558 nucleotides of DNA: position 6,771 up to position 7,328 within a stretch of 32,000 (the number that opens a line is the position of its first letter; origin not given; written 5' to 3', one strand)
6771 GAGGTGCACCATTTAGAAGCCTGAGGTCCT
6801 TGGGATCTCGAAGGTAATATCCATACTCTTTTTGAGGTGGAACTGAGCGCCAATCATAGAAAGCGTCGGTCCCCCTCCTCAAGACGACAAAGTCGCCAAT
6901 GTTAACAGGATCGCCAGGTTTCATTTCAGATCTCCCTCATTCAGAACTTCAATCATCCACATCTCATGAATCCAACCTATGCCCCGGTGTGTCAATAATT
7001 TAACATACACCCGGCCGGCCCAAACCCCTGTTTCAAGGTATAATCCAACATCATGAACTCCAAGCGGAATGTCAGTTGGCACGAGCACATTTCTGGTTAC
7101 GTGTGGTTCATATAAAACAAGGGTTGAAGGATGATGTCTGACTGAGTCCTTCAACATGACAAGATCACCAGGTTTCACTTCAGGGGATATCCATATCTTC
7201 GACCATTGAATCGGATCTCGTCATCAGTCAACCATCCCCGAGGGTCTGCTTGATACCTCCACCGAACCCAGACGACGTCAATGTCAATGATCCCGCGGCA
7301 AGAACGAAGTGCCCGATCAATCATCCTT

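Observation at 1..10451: Expansion of a small SH3-like protein family to about 29 paralogues in 32 kb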

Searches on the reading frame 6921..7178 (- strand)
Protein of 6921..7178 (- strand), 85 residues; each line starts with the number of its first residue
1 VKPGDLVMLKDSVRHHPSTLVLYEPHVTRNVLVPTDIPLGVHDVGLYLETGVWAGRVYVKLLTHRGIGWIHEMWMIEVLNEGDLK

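Call 13: find_related_loci(query=window:6921-7178:-, collection=viral_contigs, flank=10000)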
Query window:6921-7178:- (85 aa) in viral_contigs; peptide patterns used: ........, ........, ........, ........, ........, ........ (x = any residue, [..] = any of these).
7 stretches matched a pattern; 1 encode a relative of the query (tblastn E <= 1e-3); 1 distinct loci.
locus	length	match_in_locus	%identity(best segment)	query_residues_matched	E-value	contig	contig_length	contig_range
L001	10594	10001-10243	46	1-79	2e-15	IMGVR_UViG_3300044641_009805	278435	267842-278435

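Call 21: find_homologous_proteins(query=A2, max_evalue=0.001)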
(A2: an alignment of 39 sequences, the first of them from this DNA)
Query A2 (39 sequences) (85 aa, profile of the alignment): 13 proteins with E <= 0.001 among 184 candidates.
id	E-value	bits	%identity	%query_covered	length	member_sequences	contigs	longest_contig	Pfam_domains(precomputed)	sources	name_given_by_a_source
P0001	1.8e-8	52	42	34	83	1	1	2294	-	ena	-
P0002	4.6e-8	51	42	14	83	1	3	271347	-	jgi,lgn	jgi:hypothetical protein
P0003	5.8e-8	51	-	-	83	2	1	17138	-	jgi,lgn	jgi:hypothetical protein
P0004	7.6e-8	50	-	-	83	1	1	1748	-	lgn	-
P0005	3.0e-7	48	-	-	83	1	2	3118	-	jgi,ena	-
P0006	3.5e-7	48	92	100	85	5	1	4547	-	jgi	-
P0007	4.3e-7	48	-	-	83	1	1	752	-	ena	-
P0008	6.7e-7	47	-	-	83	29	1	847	-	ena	-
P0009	7.8e-7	47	-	-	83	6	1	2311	-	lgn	-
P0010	2.7e-6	45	-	-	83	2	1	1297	-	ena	-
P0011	1.6e-5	43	-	-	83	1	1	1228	-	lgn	-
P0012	2.5e-5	42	-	-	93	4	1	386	-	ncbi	-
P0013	6.0e-4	38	-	-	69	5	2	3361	-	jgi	-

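Call 22: search_solved_structures(query=A2, max_evalue=10, show_alignments=3)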
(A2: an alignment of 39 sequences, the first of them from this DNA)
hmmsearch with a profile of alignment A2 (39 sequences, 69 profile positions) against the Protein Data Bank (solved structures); distinct sequences matched with E-value up to 10: 10.
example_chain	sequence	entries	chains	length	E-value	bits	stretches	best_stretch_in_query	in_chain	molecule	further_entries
2cre_A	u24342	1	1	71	0.0085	19.6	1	18-62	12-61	HEF-like protein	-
2v1r_A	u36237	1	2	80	0.01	19.3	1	18-67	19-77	PEROXISOMAL MEMBRANE PROTEIN PAS20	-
1jqq_A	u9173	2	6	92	0.011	19.2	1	18-67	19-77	PEROXISOMAL MEMBRANE PROTEIN PAS20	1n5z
1nm7_A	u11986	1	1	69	0.034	17.7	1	18-65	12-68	Peroxisomal Membrane Protein PAS20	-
6cpj_A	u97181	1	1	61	0.31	14.6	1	42-67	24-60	SH3 and multiple ankyrin repeat domains protein 2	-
2eeo_B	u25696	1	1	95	0.45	14.1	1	3-34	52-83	Aspartate 1-decarboxylase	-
1vc3_B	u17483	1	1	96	0.46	14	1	3-34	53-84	L-Aspartate-alpha-Decarboxylase heavy chain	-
2dmo_A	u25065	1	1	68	0.59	13.7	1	23-67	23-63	Neutrophil cytosol factor 2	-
7sf2_A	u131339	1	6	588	1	12.9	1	8-46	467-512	Glycosyl hydrolase family 2, sugar binding domain protein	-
4iio_A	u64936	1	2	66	1.1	12.8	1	21-65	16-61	Intersectin-2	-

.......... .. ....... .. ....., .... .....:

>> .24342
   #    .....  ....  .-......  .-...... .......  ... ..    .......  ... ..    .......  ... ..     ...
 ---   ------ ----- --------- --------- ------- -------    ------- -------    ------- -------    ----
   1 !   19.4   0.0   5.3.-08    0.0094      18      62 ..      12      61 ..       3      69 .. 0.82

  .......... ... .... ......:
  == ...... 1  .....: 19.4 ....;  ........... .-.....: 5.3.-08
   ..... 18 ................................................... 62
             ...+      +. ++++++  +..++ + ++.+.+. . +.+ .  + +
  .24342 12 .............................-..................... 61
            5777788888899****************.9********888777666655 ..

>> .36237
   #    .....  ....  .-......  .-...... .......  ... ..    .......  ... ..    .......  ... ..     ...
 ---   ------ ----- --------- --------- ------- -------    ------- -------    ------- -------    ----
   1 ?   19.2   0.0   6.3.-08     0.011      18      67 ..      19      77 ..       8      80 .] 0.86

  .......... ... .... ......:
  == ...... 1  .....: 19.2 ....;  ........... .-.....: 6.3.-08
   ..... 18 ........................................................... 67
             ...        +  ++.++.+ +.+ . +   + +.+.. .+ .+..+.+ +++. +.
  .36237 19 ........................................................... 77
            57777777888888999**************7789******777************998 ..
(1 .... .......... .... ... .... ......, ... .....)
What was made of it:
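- Closest known: Eukaryotic-type SH3 domains. Same: Marginal profile hits (E about 0.01) align the Y-x-D stretch of long forms with ALYDY and the later strands in register (call 22).
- The profile against PDB sequences hits HEF-like, Pex13, Shank2, p67phox and intersectin SH3 domains (call 22).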

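Call 23: find_encoding_contigs(protein=window:6921-7178:-, flank=10000, max_places=4)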
Protein window:6921-7178:- (85 aa): 3 contigs read that carry it; 2 places shown.
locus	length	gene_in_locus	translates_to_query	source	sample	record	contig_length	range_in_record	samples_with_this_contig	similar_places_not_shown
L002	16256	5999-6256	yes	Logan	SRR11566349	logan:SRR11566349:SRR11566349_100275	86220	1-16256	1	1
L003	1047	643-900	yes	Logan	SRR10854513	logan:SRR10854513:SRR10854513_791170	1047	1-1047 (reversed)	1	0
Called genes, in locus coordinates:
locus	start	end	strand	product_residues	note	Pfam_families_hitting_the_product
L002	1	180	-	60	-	?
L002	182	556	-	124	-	-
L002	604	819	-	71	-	-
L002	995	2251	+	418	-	PF00709:Adenylsucc_synt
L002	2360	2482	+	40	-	-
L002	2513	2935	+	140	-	-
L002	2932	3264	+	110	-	-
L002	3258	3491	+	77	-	-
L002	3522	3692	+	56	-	-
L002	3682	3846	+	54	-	-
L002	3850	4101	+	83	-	-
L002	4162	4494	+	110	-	-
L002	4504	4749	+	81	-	-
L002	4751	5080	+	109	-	-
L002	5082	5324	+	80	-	-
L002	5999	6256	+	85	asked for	-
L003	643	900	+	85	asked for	-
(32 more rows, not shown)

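Call 33: predict_structure(alignment_id=A3)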
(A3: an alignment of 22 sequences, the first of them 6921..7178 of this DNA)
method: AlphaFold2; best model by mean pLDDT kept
length: 85 residues; sequences in the alignment: 22
mean_pLDDT: 85.9   pTM: 0.76
mean pLDDT of the five models: 85.9, 85.8, 85.2, 84.8, 83.6
residues with pLDDT >= 90: 52; 70-90: 19; 50-70: 13; < 50: 1
segments of 3 or more residues with pLDDT < 50: none
pLDDT, mean of each block of 10 residues (from residue 1): 92 63 89 90 94 94 95 86 53
secondary structure, 60 per line:
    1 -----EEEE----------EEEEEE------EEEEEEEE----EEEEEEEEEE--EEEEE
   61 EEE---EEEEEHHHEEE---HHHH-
elements in order: E6-9 E20-25 E32-39 E44-53 E56-63 E67-71 E75-77 H81-84
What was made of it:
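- AF2 of 6921-7178 gives pLDDT 85.9, pTM 0.76, all-beta (call 33).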

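Call 35: search_protein_representatives(alignment_id=A3)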
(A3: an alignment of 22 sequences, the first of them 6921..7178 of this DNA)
Query: 22 sequences, 72 profile positions. Proteins with E-value up to 0.001 (for the whole library): 143; up to 1e-10: 8; up to 1e-30: 1. The best 143 are listed.
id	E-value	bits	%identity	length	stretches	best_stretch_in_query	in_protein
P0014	1.5e-33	131.2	-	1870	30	7-38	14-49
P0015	2.3e-14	69.8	-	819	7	44-69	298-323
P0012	2.4e-12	63.3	-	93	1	5-71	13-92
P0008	7.0e-12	61.8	-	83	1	1-71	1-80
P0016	8.8e-12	61.5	-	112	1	5-68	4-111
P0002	1.1e-11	61.1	-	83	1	1-68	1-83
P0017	3.4e-11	59.6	-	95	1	1-67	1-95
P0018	5.4e-11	58.9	-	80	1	5-69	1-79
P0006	1.1e-10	58.0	-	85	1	5-70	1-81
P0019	3.5e-09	53.1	-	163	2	5-67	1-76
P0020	4.5e-09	52.8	-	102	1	1-61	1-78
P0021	5.6e-08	49.3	-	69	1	4-61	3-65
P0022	1.4e-07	48.0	-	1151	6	42-68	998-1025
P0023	5.6e-07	46.1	-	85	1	5-67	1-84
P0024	1.1e-06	45.2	-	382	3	45-69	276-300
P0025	1.4e-06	44.8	-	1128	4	5-69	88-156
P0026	1.8e-06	44.5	-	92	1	5-67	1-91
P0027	2.2e-06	44.2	-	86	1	5-68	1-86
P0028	3.0e-06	43.8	-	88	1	5-67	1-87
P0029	3.0e-06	43.8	-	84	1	5-68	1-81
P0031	5.3e-06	42.9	-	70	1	5-67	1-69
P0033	5.5e-06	42.9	-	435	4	25-64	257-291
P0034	6.5e-06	42.7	-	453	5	18-68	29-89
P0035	1.1e-05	41.9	-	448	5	45-68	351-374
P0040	2.0e-05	41.1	-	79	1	5-67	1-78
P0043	2.9e-05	40.6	-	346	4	45-64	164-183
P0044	3.9e-05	40.2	-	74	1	5-67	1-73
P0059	8.8e-05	39.0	-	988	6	42-66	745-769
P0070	1.4e-04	38.4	-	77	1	5-68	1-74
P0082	1.8e-04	38.0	-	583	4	8-64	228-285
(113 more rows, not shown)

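Call 37: fold_search(model_id=the predicted structure, library=pdb)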
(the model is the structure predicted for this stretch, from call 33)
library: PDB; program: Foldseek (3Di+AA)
matches with E <= 10: 987; with E <= 0.001: 0
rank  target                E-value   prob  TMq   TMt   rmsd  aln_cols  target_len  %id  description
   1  5xgg_A                2.8e-02  1.00  0.47  0.62   5.8        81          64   16  Crystal Structure C-terminal SH3 domain of Myosin IB from Entamoeba histolytica (released 2017-08-16)
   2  6a9c_B                3.5e-02  1.00  0.47  0.60   5.7        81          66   16  Crystal Structure c-terminal SH3 domain of Myosin IB from Entamoeba histolytica bound to EhFP10(GEF) peptide. (released 2019-06-12)
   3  6a9c_A                4.6e-02  1.00  0.47  0.65   6.3        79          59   19  Crystal Structure c-terminal SH3 domain of Myosin IB from Entamoeba histolytica bound to EhFP10(GEF) peptide. (released 2019-06-12)
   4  5xg9_F                5.5e-02  1.00  0.45  0.65   5.8        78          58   15  Crystal Structure of PEG-bound SH3 domain of Myosin IB from Entamoeba histolytica (released 2017-08-16)
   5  5xgg_E                6.1e-02  1.00  0.48  0.62   5.8        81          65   16  Crystal Structure C-terminal SH3 domain of Myosin IB from Entamoeba histolytica (released 2017-08-16)
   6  5xg9_A                6.4e-02  1.00  0.46  0.65   5.5        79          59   19  Crystal Structure of PEG-bound SH3 domain of Myosin IB from Entamoeba histolytica (released 2017-08-16)
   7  1spk_MODEL_1_A        8.0e-02  0.98  0.44  0.51   5.7        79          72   14  Solution Structure of RSGI RUH-010, an SH3 Domain from Mouse cDNA (released 2004-09-17)
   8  6nmw                  8.5e-02  1.00  0.51  0.67   5.2        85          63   14  Crystal structure of the human Lyn SH3 domain (released 2019-04-17)
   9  1va7_A                8.9e-02  0.97  0.44  0.53   6.2        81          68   14  Yeast Myo3 SH3 domain, triclinic crystal form (released 2005-06-14)
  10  7csr_C                9.4e-02  0.98  0.44  0.11   5.6        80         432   15  Structure of Ephexin4 R676L (released 2021-02-24)
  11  7csp_B                1.0e-01  0.99  0.49  0.11   5.0        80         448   15  Structure of Ephexin4 IDPSH (released 2021-02-24)
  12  9ih6                  1.1e-01  0.99  0.46  0.61   6.2        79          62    8  A-SPECTRIN SH3 DOMAIN V9Y, A11V, V23L, M25V, V53L, V58L MUTANT (released 2025-08-06)
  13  4j9g_A                1.1e-01  1.00  0.50  0.71   5.1        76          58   16  Crystal structure of the ABL-SH3 domain complexed with the designed high-affinity peptide ligand P7 at pH7 (released 2014-01-29)
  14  4lnp_A                1.1e-01  1.00  0.50  0.68   4.4        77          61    8  The first SH3 domain from CAP/Ponsin in complex with proline rich peptide from Vinculin (released 2014-05-28)
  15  7pvs_B                1.1e-01  1.00  0.48  0.68   4.8        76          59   17  Crystal structure of the Abl SH3 domain V73E-A74S-S75R-G76T-D77E-G92N-Y93N-N94T-H95E mutant in presence of PEG 200 (released 2022-09-14)
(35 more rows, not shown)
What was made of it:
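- On SH3-like small beta-barrel fold (structural class): Long form: AF2 pLDDT 85.9, and almost all of the top 50 Foldseek PDB hits are SH3 domains, probability about 1, TM on target 0.6-0.7 (calls 33, 37).
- Closest known: Eukaryotic-type SH3 domains. Same: These are the best structural matches of the long-form model (call 37).
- Almost all of the top 50 Foldseek PDB hits are SH3 domains, with probability about 1 and TM on target 0.6-0.7 (call 37).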

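Call 38: search_protein_families(library=pfam, proteins=[P0023, P0026, P0027, P0028, P0029, P0031, P0040, P0044, P0070, P0019], max_evalue=1)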
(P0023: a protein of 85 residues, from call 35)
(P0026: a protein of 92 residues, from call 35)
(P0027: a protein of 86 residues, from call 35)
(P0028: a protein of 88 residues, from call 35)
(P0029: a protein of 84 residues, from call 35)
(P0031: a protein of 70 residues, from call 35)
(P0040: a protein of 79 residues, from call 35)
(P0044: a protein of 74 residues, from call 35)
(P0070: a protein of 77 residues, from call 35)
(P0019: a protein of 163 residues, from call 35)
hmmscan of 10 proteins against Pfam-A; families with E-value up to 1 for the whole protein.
P0023 (85 aa): 0 families

P0026 (92 aa): 2 families
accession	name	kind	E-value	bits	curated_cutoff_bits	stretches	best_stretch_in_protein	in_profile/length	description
PF08239.17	SH3_3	-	0.02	15.5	27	1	68-89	34-54/54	Bacterial SH3 domain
PF07653.23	SH3_2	-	0.048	13.8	21.8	1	65-90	30-54/55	Variant SH3 domain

P0027 (86 aa): 0 families

P0028 (88 aa): 1 family
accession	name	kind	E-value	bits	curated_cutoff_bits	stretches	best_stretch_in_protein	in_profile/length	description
PF23037.1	KOWx_SPT5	-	0.086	12.9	20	1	44-66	13-33/49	Transcription elongation factor SPT5, KOWx domain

P0029 (84 aa): 1 family
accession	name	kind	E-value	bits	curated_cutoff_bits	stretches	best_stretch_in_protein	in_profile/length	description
PF08239.17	SH3_3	-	0.038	14.6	27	1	46-78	27-54/54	Bacterial SH3 domain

P0031 (70 aa): 0 families

P0040 (79 aa): 0 families

P0044 (74 aa): 0 families

P0070 (77 aa): 0 families

P0019 (163 aa): 3 families
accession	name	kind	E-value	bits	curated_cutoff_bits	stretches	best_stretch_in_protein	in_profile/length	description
PF08239.17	SH3_3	-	0.00013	22.5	27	1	115-155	16-53/54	Bacterial SH3 domain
PF07653.23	SH3_2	-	0.072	13.2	21.8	0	132-157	33-54/55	Variant SH3 domain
PF13457.12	GW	-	0.076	14.1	21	0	98-155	20-75/76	GW (Gly-Tryp) dipeptide domain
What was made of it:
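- Matches to the Pfam SH3_3 model stay below its cut-off (best 22.5 bits against 27, call 38).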

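Call 40: find_encoding_contigs(protein=P0029, flank=10000, max_places=3)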
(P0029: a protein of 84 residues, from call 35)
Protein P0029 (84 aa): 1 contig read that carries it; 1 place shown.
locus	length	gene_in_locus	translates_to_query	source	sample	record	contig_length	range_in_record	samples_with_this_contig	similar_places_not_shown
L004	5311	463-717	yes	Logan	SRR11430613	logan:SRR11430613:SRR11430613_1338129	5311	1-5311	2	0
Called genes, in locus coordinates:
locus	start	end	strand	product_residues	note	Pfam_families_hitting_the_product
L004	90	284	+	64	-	-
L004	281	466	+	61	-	-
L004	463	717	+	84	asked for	-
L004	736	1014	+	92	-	-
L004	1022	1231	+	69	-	-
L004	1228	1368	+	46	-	-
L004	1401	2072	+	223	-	-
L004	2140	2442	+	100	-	-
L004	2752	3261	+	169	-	-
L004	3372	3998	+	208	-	PF00376:MerR, PF13411:MerR_1, PF00239:Resolvase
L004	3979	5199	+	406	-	PF01385:OrfB_IS605, PF07282:Cas12f1-like_TNB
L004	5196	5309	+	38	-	?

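Call 41: fold_search(model_id=the predicted structure, library=viral)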
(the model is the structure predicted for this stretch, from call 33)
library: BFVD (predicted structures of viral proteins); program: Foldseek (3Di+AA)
matches with E <= 10: 1016; with E <= 0.001: 0
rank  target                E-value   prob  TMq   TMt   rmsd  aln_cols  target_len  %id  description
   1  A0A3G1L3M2            9.4e-03  1.00  0.65  0.16   4.2        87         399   16  Uncharacterized protein [Synechococcus phage S-CBWM1]
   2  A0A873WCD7            1.3e-02  1.00  0.56  0.37   7.5        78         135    6  (no name in the UniProt tables at hand)
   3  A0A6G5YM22            1.4e-02  1.00  0.64  0.17   5.1        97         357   13  (no name in the UniProt tables at hand)
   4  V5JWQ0                1.8e-02  1.00  0.56  0.48   5.9        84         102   14  Uncharacterized protein [Pseudomonas phage PAK_P4]
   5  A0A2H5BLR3            2.2e-02  1.00  0.60  0.69   3.9        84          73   13  Uncharacterized protein [Streptomyces phage Omar]
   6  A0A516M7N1            2.5e-02  1.00  0.51  0.65   3.6        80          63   12  (no name in the UniProt tables at hand)
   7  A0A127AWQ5            2.8e-02  1.00  0.59  0.37   4.5        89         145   11  Uncharacterized protein [Bacillus phage SP-15]
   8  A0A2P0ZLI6            3.1e-02  1.00  0.52  0.54   6.3        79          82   15  Uncharacterized protein [Pseudomonas phage phiNV3]
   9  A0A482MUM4            3.3e-02  1.00  0.53  0.29   9.4        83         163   11  Transcriptional regulator [Escherichia phage vB_EcoM_G9062]
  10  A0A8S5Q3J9            3.5e-02  1.00  0.62  0.22   3.1        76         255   13  N-acetylmuramoyl-L-alanine amidase [Siphoviridae sp. ctLqe90]
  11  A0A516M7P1            3.5e-02  1.00  0.49  0.62   5.2        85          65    8  (no name in the UniProt tables at hand)
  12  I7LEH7                3.7e-02  1.00  0.62  0.34   5.6        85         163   10  Uncharacterized protein [Yersinia phage phiR1-RT]
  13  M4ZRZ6                3.7e-02  1.00  0.47  0.49   5.0        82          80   11  Uncharacterized protein [Bacillus phage PM1]
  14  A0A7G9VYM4            3.9e-02  1.00  0.55  0.38   3.8        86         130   15  Uncharacterized protein [Acinetobacter phage Aristophanes]
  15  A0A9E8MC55            4.3e-02  1.00  0.55  0.33   5.1        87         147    9  (no name in the UniProt tables at hand)
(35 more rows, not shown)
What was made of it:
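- BFVD structural neighbours include endolysin SH3b domains (call 41).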

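Call 44: search_dna_similar(query=P0028, collection=phages, mode=protein, max_evalue=0.1, max_rows=30)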
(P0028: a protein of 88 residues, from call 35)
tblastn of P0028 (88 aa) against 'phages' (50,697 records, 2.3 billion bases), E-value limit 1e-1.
No match.

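Call 57: find_encoding_contigs(protein=P0006, flank=10000, max_places=4)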
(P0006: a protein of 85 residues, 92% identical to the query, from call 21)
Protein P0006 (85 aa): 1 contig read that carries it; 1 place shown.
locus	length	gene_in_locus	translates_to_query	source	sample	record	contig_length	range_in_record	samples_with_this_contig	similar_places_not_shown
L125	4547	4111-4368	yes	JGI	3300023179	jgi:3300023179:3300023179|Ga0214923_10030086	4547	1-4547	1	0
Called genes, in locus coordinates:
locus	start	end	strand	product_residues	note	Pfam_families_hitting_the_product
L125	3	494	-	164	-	?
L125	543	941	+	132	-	-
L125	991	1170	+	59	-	-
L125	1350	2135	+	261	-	-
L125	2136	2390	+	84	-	-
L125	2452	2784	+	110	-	-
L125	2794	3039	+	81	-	-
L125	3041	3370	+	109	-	-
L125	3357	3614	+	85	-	-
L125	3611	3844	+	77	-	-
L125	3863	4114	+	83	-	-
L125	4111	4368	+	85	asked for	-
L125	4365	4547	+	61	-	?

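Call 58: find_encoding_contigs(protein=P0012, flank=10000, max_places=4)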
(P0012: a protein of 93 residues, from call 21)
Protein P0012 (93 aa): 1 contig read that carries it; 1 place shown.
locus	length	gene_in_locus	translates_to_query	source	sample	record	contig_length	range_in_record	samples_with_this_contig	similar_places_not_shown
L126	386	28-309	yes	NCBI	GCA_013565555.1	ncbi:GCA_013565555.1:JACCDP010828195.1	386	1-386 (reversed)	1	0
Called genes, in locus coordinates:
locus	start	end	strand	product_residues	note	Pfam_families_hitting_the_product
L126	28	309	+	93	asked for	-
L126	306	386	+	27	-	?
